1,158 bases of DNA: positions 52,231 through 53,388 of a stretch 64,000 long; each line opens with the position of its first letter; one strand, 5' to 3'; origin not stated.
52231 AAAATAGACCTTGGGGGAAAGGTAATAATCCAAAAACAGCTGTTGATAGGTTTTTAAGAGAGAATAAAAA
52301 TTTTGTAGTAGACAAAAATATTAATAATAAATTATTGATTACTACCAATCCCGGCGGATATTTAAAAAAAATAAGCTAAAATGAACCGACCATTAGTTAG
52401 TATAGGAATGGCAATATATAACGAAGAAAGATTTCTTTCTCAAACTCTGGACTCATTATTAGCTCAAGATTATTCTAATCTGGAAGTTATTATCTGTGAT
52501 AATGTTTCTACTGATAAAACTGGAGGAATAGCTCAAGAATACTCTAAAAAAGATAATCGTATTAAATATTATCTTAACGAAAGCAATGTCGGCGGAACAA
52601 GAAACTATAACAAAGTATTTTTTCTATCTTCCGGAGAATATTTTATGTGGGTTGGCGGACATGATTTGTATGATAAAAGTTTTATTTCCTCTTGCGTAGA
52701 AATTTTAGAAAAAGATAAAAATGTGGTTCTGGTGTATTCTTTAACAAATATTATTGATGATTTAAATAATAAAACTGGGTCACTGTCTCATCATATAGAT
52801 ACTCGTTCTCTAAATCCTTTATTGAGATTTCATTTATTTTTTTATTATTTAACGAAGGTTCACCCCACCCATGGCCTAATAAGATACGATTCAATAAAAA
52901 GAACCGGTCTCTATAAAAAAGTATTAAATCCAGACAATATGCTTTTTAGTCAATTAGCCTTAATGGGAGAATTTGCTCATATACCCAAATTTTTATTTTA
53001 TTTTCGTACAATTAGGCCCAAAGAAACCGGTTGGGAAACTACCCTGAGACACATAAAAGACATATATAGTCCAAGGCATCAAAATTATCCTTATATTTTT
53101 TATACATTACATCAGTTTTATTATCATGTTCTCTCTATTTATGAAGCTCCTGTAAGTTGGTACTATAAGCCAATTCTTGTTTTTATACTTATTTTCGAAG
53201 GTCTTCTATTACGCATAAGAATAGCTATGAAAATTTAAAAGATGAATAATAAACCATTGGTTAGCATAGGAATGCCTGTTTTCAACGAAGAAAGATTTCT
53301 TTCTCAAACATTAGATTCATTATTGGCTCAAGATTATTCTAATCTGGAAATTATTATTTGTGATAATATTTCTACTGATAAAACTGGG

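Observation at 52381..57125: Four tandem GT2 paralogs with near-identical 5' nucleotide sequence but divergent 3' halves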

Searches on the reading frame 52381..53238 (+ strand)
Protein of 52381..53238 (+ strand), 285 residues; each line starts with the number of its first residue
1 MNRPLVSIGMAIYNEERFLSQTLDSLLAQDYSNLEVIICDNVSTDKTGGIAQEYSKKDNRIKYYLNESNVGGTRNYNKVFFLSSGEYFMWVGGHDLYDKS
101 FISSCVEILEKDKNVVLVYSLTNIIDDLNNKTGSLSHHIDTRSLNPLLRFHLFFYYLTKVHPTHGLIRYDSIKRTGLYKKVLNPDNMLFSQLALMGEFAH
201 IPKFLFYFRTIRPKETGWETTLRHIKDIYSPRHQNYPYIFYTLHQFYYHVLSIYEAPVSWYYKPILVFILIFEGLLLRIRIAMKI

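Call 7: search_protein_families(library=pfam, proteins=[window:52381-53238:+], max_evalue=0.01)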
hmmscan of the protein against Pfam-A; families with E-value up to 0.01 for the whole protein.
window:52381-53238:+ (285 aa): 4 families
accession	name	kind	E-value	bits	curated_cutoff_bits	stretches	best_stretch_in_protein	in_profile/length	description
PF00535.33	Glycos_transf_2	-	1.7e-29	103.3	23.3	1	7-153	1-145/168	Glycosyl transferase family 2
PF13641.12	Glyco_tranf_2_3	-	2.3e-05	24.9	27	1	11-80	8-82/230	Glycosyltransferase like family 2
PF11401.13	Tetrabrachion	-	0.0072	16.8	27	0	32-44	33-45/49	Tetrabrachion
PF10111.15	Glyco_tranf_2_2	-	0.01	15.8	27.3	0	13-132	9-134/276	Glycosyltransferase like family 2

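Call 10: find_homologous_proteins(query=window:52381-53238:+)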
Query window:52381-53238:+ (285 aa): 288 proteins with E <= 0.001 among 788 candidates; the best 120 are listed.
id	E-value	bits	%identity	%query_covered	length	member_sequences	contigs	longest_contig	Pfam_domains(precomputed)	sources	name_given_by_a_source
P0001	8.3e-184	627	100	97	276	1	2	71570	PF00535.33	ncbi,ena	-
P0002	1.6e-141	489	75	99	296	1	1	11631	PF13641.13,PF00535.33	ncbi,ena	-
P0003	8.6e-133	460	71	99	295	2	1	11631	PF13506.14,PF13641.13,PF00535.33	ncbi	-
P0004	2.1e-78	282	55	80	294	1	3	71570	PF13641.13,PF00535.33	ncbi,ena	-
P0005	2.3e-77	278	50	98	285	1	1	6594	PF13641.13,PF00535.33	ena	-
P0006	2.7e-77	278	49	98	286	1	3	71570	PF13641.13,PF00535.33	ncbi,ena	-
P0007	2.2e-75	272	50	98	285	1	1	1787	PF13641.13,PF00535.33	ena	-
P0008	2.5e-70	255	51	81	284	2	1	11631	PF13641.13,PF00535.33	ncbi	-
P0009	5.3e-60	221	42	94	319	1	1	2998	PF13641.13,PF00535.33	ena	-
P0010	5.6e-58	215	39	98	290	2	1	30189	PF13641.13,PF00535.33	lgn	-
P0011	5.8e-58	215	41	99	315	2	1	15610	PF13641.13,PF00535.33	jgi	jgi:glycosyltransferase involved in cell wall biosynthesis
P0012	1.1e-57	214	42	95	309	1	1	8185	PF00535.33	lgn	-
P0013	1.4e-57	213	40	91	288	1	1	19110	PF13641.13,PF00535.33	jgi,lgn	jgi:glycosyltransferase involved in cell wall biosynthesis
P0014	2.0e-57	213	40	99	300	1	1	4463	PF13641.13,PF00535.33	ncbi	-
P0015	3.2e-57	212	52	74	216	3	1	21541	PF00535.33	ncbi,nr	ncbi:MAG: glycosyltransferase family 2 protein, partial [Candidatus Calescibacterium sp.]|nr:glycosy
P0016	3.7e-57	212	47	81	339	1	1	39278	PF00535.33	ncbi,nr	ncbi:MAG: glycosyltransferase [bacterium]|nr:glycosyltransferase [bacterium]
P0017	5.0e-57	212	41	96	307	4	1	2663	PF13641.13,PF00535.33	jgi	-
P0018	1.6e-56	210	41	96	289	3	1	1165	PF13641.13,PF00535.33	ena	-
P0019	1.9e-56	210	40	99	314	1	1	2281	PF10111.15,PF13641.13,PF00535.33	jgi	jgi:glycosyltransferase involved in cell wall biosynthesis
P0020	1.9e-56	210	41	96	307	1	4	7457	PF13641.13,PF00535.33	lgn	-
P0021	3.4e-56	209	43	86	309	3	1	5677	PF13641.13,PF00535.33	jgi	jgi:glycosyltransferase involved in cell wall biosynthesis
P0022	4.8e-56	208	46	77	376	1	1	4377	PF13641.13,PF00535.33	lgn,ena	-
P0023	5.6e-56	208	47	73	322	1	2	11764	PF13506.14,PF13641.13,PF00535.33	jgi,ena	-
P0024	5.7e-56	208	41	96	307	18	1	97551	PF13641.13,PF00535.33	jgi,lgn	jgi:glycosyltransferase involved in cell wall biosynthesis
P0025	7.1e-56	208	41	96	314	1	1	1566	PF13641.13,PF00535.33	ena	-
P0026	8.0e-56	208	47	75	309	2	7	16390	PF13641.13,PF00535.33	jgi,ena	jgi:glycosyltransferase involved in cell wall biosynthesis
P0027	8.5e-56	207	40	94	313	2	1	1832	PF13641.13,PF00535.33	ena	-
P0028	1.2e-55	207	47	75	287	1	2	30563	PF13641.13,PF00535.33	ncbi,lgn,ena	-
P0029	1.4e-55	207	43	91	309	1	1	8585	PF13641.13,PF00535.33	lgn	-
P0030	1.6e-55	207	41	100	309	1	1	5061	PF10111.15,PF13641.13,PF00535.33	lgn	-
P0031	4.0e-55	205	42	86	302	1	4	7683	PF10111.15,PF00535.33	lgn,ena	-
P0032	4.2e-55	205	40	93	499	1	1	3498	PF00535.33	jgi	jgi:glycosyltransferase involved in cell wall biosynthesis/2'-5' RNA ligase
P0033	4.8e-55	205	46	77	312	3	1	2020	PF13641.13,PF00535.33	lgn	-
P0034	9.5e-55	204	40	98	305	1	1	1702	PF13641.13,PF00535.33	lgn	-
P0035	1.4e-54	203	40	94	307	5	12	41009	PF13641.13,PF00535.33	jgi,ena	jgi:glycosyltransferase involved in cell wall biosynthesis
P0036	1.8e-54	203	40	95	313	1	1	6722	PF13641.13,PF00535.33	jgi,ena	-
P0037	2.0e-54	203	40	96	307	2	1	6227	PF13641.13,PF00535.33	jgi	jgi:glycosyltransferase involved in cell wall biosynthesis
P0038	3.1e-54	202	46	74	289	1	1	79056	PF13641.13,PF00535.33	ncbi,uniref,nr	ncbi:glycosyltransferase family 2 protein [Desulfohalobiaceae bacterium Ax17]|uniref:glycosyltransfe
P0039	3.7e-54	202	48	74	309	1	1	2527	PF13641.13,PF00535.33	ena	-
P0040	5.7e-54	201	38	98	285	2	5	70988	PF00535.33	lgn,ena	-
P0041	7.9e-54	201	42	94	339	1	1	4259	PF00535.33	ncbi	-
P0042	8.2e-54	201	46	73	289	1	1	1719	PF00535.33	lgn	-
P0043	8.5e-54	201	40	94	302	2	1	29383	PF13641.13,PF00535.33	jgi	jgi:glycosyltransferase involved in cell wall biosynthesis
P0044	3.1e-53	199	38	96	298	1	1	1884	PF13641.13,PF00535.33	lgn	-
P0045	3.3e-53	199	40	93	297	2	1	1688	PF00535.33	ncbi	-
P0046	1.9e-52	196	40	100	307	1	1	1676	PF10111.15,PF13641.13,PF00535.33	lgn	-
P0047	2.2e-52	196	45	74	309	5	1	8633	PF10111.15,PF13641.13,PF00535.33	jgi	jgi:glycosyltransferase involved in cell wall biosynthesis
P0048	3.3e-52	196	42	88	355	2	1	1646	PF13641.13,PF00535.33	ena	-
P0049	3.5e-52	196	44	78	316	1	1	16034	PF00535.33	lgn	-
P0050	2.1e-51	193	41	86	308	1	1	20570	PF13641.13,PF00535.33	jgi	-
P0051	2.7e-51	193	37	92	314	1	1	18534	PF13641.13,PF00535.33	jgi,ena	jgi:glycosyltransferase involved in cell wall biosynthesis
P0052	3.6e-51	192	42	89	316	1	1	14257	PF00535.33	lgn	-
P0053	4.1e-51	192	46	76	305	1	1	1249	PF00535.33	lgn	-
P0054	9.6e-51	191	42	78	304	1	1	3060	PF13641.13,PF00535.33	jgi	jgi:glycosyltransferase involved in cell wall biosynthesis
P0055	2.6e-50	189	40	88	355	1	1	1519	PF00535.33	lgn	-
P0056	6.6e-50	188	45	74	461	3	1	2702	PF10111.15,PF13506.14,PF13641.13,PF00535.33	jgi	jgi:glycosyltransferase involved in cell wall biosynthesis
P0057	7.3e-50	188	44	78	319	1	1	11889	PF13641.13,PF00535.33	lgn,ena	-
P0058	7.7e-50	188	37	95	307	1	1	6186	PF13641.13,PF00535.33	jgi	jgi:glycosyltransferase involved in cell wall biosynthesis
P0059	1.2e-49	187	45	74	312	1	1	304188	PF13641.13,PF00535.33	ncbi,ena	-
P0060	2.0e-49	187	39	82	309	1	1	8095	PF10111.15,PF13641.13,PF00535.33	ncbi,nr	ncbi:MAG: glycosyltransferase family 2 protein [Desulfobacteraceae bacterium]|nr:glycosyltransferase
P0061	3.5e-49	186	38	93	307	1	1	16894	PF13641.13,PF00535.33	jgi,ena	-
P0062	3.5e-49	186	38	99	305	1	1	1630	PF00535.33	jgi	jgi:glycosyltransferase involved in cell wall biosynthesis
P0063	3.8e-49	186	45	77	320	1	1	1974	PF10111.15,PF13641.13,PF00535.33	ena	-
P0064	6.0e-49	185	41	84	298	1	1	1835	PF00535.33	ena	-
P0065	7.5e-49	185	37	96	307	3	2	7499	PF13641.13,PF00535.33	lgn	-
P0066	1.1e-48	184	44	84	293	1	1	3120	PF00535.33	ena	-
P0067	2.3e-48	183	43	74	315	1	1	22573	PF13641.13,PF00535.33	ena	-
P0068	3.1e-48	183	45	72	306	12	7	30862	PF00535.33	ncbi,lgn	-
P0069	4.2e-48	182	36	93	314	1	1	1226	PF13641.13,PF00535.33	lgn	-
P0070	7.3e-48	181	38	87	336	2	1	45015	PF13641.13,PF00535.33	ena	-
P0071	1.3e-47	181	41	88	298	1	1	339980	PF13506.14,PF00535.33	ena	-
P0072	2.5e-47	180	38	98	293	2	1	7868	PF00535.33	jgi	jgi:glycosyltransferase involved in cell wall biosynthesis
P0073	2.8e-47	180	40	78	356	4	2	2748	PF00535.33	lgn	-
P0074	3.1e-47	179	43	74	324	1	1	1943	PF00535.33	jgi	-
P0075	3.3e-47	179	37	94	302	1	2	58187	PF00535.33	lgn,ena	-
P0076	3.8e-47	179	39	95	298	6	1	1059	PF00535.33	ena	-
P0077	4.4e-47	179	39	80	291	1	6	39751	PF00535.33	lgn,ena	-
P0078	5.9e-47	178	38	96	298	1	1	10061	PF00535.33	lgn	-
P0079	8.4e-47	178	36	93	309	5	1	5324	PF13641.13,PF00535.33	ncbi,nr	ncbi:MAG: glycosyltransferase [Acidobacteriia bacterium]|nr:glycosyltransferase [Terriglobia bacteri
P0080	1.5e-46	177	43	73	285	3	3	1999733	PF00535.33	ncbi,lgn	-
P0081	1.6e-46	177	41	74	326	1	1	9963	PF10111.15,PF13641.13,PF00535.33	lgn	-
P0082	1.8e-46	177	42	84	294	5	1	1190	PF00535.33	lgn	-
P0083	2.1e-46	177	43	83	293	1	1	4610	PF00535.33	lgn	-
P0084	2.4e-46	176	36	91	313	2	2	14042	PF13641.13,PF00535.33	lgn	-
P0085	3.0e-46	176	36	95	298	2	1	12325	PF00535.33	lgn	-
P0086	3.1e-46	176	37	87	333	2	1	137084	PF00535.33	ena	-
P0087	3.7e-46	176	38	95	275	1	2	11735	PF00535.33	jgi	-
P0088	8.2e-46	175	41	77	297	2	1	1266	PF00535.33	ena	-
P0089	1.3e-45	174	40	85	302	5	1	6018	PF13641.13,PF00535.33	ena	-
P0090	1.5e-45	174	40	85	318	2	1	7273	PF13641.13,PF00535.33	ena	-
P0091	2.0e-45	173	35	95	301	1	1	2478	PF13641.13,PF00535.33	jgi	jgi:glycosyltransferase involved in cell wall biosynthesis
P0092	2.8e-45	173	40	84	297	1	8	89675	PF13506.14,PF00535.33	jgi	jgi:glycosyltransferase involved in cell wall biosynthesis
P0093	5.7e-45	172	42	74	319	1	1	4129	PF13641.13,PF00535.33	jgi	jgi:glycosyltransferase involved in cell wall biosynthesis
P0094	7.1e-45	172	41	83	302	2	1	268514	PF00535.33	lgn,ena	-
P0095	7.9e-45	171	41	83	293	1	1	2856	PF00535.33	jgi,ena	-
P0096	2.8e-44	170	39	83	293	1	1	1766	PF00535.33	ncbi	-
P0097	5.0e-44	169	41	75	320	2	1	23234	PF13641.13,PF00535.33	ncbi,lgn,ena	-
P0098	9.7e-44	168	39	86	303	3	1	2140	PF00535.33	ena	-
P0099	1.1e-43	168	36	99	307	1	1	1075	PF00535.33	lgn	-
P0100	1.5e-43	167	43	73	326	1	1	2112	PF13641.13,PF00535.33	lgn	-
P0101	1.7e-43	167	39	83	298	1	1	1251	PF00535.33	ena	-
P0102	1.8e-43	167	37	85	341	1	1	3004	PF00535.33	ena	-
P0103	3.0e-43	166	37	94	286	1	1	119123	PF10111.15,PF00535.33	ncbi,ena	-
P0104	3.1e-43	166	45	72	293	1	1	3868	PF00535.33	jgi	jgi:glycosyltransferase involved in cell wall biosynthesis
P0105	4.2e-43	166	43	71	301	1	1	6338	PF13641.13,PF00535.33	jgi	jgi:glycosyltransferase involved in cell wall biosynthesis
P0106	4.9e-43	166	40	75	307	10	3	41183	PF13641.13,PF00535.33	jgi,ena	-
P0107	5.5e-43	165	40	82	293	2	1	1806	PF00535.33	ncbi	-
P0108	7.1e-43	165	38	82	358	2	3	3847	PF13641.13,PF00535.33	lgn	-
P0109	8.7e-43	165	37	85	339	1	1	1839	PF00535.33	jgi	jgi:glycosyltransferase involved in cell wall biosynthesis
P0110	1.0e-42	165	40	73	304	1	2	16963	PF00535.33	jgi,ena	jgi:glycosyltransferase involved in cell wall biosynthesis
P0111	1.2e-42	164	41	73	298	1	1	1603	PF00535.33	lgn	-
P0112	2.6e-42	163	40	75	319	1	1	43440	PF13641.13,PF00535.33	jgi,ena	-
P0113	3.2e-42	163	37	96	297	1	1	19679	PF00535.33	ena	-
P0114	4.4e-42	162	35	94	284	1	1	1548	PF13641.13,PF00535.33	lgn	-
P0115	6.4e-42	162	38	83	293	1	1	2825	PF00535.33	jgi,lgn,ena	jgi:glycosyltransferase involved in cell wall biosynthesis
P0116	6.5e-42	162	40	73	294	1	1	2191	PF00535.33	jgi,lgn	-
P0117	1.5e-41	161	37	78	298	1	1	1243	PF00535.33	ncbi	-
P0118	1.9e-41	160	40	79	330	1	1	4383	PF13641.13,PF00535.33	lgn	-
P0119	2.4e-41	160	40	82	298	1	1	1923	PF00535.33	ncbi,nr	ncbi:MAG: glycosyltransferase, partial [Dehalococcoidia bacterium]|nr:glycosyltransferase [Dehalococ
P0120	5.9e-41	159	37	79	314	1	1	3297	PF10111.15,PF13641.13,PF00535.33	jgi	jgi:glycosyltransferase involved in cell wall biosynthesis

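Call 11: find_encoding_contigs(protein=P0002, flank=10000, max_places=6)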
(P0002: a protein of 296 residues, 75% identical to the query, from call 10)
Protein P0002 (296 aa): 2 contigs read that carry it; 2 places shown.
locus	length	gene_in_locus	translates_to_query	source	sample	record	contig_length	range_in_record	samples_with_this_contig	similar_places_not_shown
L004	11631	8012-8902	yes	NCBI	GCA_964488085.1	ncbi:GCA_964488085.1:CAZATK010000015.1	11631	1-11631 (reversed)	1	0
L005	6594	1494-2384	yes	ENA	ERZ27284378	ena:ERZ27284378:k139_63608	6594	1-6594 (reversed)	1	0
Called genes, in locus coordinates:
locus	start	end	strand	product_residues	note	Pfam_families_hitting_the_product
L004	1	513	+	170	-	?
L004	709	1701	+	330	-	PF01073:3Beta_HSD, PF01370:Epimerase, PF02719:Polysacc_synt_2 (weak), PF04321:RmlD_sub_bind, PF16363:GDP_Man_Dehyd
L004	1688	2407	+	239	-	PF00483:NTP_transferase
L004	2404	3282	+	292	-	PF01073:3Beta_HSD (faint), PF01370:Epimerase, PF02719:Polysacc_synt_2 (faint), PF16363:GDP_Man_Dehyd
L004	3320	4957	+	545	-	PF02776:TPP_enzyme_N, PF00205:TPP_enzyme_M, PF02775:TPP_enzyme_C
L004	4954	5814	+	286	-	PF01370:Epimerase, PF04321:RmlD_sub_bind, PF01073:3Beta_HSD, PF02719:Polysacc_synt_2 (weak), PF07993:NAD_binding_4, PF16363:GDP_Man_Dehyd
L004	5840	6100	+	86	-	PF01541:GIY-YIG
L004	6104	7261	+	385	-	PF13489:Methyltransf_23, PF13847:Methyltransf_31 (faint), PF08241:Methyltransf_11 (weak), PF08242:Methyltransf_12 (weak)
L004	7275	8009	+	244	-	PF04989:RMNT_CmcI, PF13578:Methyltransf_24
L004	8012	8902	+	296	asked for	PF13641:Glyco_tranf_2_3 (weak), PF00535:Glycos_transf_2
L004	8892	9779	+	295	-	PF00535:Glycos_transf_2, PF13506:Glyco_transf_21 (weak), PF13641:Glyco_tranf_2_3 (weak)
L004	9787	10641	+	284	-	PF00535:Glycos_transf_2, PF13641:Glyco_tranf_2_3 (weak)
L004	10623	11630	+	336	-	?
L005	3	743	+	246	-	?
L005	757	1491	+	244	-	PF04989:RMNT_CmcI, PF13578:Methyltransf_24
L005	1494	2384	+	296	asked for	PF13641:Glyco_tranf_2_3 (weak), PF00535:Glycos_transf_2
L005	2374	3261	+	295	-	PF00535:Glycos_transf_2, PF10111:Glyco_tranf_2_2 (faint), PF13506:Glyco_transf_21 (weak), PF13641:Glyco_tranf_2_3 (weak)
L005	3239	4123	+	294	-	PF00535:Glycos_transf_2, PF13641:Glyco_tranf_2_3 (weak)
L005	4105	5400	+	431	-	PF08003:Methyltransf_9, PF13489:Methyltransf_23, PF08241:Methyltransf_11, PF08242:Methyltransf_12, PF13649:Methyltransf_25, PF13847:Methyltransf_31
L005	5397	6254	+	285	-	PF00535:Glycos_transf_2, PF13641:Glyco_tranf_2_3 (weak)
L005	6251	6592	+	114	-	?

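Call 12: find_encoding_contigs(protein=P0005, flank=10000, max_places=6)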
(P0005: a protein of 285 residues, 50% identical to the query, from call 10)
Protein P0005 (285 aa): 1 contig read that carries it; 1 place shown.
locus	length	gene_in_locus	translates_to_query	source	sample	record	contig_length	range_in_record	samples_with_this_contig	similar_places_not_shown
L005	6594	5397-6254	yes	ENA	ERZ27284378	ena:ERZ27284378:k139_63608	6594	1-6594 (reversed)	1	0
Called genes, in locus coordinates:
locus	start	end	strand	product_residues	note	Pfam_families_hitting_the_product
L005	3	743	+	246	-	?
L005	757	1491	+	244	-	PF04989:RMNT_CmcI, PF13578:Methyltransf_24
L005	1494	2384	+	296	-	PF13641:Glyco_tranf_2_3 (weak), PF00535:Glycos_transf_2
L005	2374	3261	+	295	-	PF00535:Glycos_transf_2, PF10111:Glyco_tranf_2_2 (faint), PF13506:Glyco_transf_21 (weak), PF13641:Glyco_tranf_2_3 (weak)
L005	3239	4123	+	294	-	PF00535:Glycos_transf_2, PF13641:Glyco_tranf_2_3 (weak)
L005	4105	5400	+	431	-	PF08003:Methyltransf_9, PF13489:Methyltransf_23, PF08241:Methyltransf_11, PF08242:Methyltransf_12, PF13649:Methyltransf_25, PF13847:Methyltransf_31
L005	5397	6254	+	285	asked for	PF00535:Glycos_transf_2, PF13641:Glyco_tranf_2_3 (weak)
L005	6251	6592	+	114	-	?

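Call 20: find_related_loci(query=A1, collection=genome_contigs, flank=8000)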
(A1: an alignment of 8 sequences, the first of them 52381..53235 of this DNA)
Query A1 (285 aa) in genome_contigs; peptide patterns used: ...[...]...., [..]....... (x = any residue, [..] = any of these).
82 stretches matched a pattern; 43 encode a relative of the query (tblastn E <= 1e-3); 43 distinct loci.
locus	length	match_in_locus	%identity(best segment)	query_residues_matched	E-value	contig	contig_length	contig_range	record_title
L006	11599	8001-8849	75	3-284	5e-147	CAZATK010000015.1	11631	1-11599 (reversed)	MAG TPA_asm: uncultured Candidatus Saccharibacteria bacterium isolate SRP178908_co1_176 genome assembly, contig: NODE_40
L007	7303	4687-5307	43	2-209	1e-51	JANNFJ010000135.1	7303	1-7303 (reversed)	MAG: Calothrix sp. OTE_75_metabat_31 OTE_75_k141_3152258, whole genome shotgun sequence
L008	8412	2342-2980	40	2-216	2e-50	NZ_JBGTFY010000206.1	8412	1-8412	MAG: Nostoc sp. isolate JTS-RE202 k141_4342255, whole genome shotgun sequence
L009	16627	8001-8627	40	6-216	8e-49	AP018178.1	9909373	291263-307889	Calothrix sp. NIES-2100 DNA, nearly complete genome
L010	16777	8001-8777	37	4-259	8e-49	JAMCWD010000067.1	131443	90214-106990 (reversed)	MAG: Chloroflexota bacterium isolate FK_Sedi_B_Bin.67 NODE_167_length_131443_cov_5.75754, whole genome shotgun sequence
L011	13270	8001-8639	41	2-216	1e-48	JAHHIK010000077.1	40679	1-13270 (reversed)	MAG: Tolypothrix carrinoi HA7290-LM1 JAESGF010000193.1, whole genome shotgun sequence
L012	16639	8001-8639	40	2-216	5e-48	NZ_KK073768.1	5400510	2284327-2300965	[Scytonema hofmanni] UTEX 2349 Tol9009DRAFT_TPD.8, whole genome shotgun sequence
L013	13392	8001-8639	40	2-216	5e-48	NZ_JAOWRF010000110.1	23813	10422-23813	Plectonema radiosum NIES-515 NODE_92_length_23813_cov_8.732416, whole genome shotgun sequence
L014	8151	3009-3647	40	2-216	1e-47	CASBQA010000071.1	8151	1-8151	MAG: uncultured cyanobacterium isolate PMM_0069 genome assembly, contig: PMM_0069_000000000071, whole genome shotgun seq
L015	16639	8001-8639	40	2-216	3e-47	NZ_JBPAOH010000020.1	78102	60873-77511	Tolypothrix sp. VBCCA 56010 strain VBCCA:56010 contig00020, whole genome shotgun sequence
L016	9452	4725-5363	40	2-216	1e-46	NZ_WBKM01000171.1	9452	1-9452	Nostoc sp. WHI contig-11000013, whole genome shotgun sequence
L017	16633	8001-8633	40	4-216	2e-46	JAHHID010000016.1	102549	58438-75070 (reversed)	MAG: Spirirestis rafaelensis WJT71-NPBG6 JAESGY010000064.1, whole genome shotgun sequence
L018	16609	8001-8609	41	6-211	3e-46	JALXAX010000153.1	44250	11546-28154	MAG: Thiotrichaceae bacterium isolate T2_metabat2_scaf2bin.050 T2_NODE_495_length_44250_cov_3.551390, whole genome shotg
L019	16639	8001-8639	39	2-216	2e-45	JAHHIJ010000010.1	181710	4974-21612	MAG: Tolypothrix brevis GSE-NOS-MK-07-07A scaffold_22_c2, whole genome shotgun sequence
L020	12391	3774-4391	39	4-210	2e-44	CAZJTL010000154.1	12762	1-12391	MAG TPA_asm: uncultured bacterium isolate binchicken_co107_233 genome assembly, contig: NODE_11393_length_12762_cov_5.16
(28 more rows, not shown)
